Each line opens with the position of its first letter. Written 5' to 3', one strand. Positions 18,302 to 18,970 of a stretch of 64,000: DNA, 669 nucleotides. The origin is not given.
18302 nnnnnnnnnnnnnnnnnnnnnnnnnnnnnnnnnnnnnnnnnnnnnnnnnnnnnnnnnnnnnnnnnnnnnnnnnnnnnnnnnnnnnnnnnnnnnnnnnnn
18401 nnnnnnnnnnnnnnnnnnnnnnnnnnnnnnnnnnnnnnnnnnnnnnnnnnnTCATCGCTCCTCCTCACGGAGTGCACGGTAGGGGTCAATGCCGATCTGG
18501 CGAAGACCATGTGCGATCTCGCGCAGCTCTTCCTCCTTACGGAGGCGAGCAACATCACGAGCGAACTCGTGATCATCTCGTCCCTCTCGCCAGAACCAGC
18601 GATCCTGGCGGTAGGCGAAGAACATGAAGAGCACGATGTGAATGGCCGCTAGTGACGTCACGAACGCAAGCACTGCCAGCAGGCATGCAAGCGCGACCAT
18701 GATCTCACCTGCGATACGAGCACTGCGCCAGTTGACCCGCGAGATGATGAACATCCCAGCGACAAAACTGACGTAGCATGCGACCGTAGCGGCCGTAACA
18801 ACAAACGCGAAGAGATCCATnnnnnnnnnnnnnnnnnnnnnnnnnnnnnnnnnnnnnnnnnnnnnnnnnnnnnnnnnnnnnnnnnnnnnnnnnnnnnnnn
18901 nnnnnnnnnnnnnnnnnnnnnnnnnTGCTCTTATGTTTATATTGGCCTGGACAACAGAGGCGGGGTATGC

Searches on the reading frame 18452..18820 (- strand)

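Call 46: search_protein_families(library=ncbifam, proteins=[window:18452-18820:-], max_evalue=1)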
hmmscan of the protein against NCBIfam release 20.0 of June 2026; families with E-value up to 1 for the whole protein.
window:18452-18820:- (122 aa): 1 family
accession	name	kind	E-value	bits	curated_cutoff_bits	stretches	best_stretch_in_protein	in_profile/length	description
NF045993.1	MAG0130_MAG3770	subfamily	0.0088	16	85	1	5-79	21-96/140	MAG0130/MAG3770 family membrane protein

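Call 47: search_protein_families(library=phrogs, proteins=[window:18452-18820:-], max_evalue=1)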
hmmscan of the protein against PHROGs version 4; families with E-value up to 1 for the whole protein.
window:18452-18820:- (122 aa): 3 families
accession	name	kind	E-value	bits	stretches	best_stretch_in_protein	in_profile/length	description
phrog_944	-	moron, auxiliary metabolic gene and host takeover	0.0032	18.2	1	5-87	123-196/235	membrane protein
phrog_13108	-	unknown function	0.13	13.4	1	49-86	7-43/53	-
phrog_28739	-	unknown function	0.3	12.7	1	23-51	17-45/75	-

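Call 48: search_protein_families(library=padloc, proteins=[window:18452-18820:-], max_evalue=1)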
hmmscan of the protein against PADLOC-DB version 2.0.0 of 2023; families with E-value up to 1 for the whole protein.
window:18452-18820:- (122 aa): 0 families

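Call 49: search_protein_families(library=pfam, proteins=[window:18452-18820:-], max_evalue=1)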
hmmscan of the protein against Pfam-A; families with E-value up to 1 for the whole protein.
window:18452-18820:- (122 aa): 2 families
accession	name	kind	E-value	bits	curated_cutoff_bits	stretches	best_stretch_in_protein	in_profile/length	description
PF06687.17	SUR7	-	0.14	12.2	29.6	1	7-71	112-168/201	SUR7/PalI family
PF25630.1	Phycodna_minor_capsid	-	0.39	11.5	27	1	52-84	7-39/96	Phycodnaviridae minor capsid protein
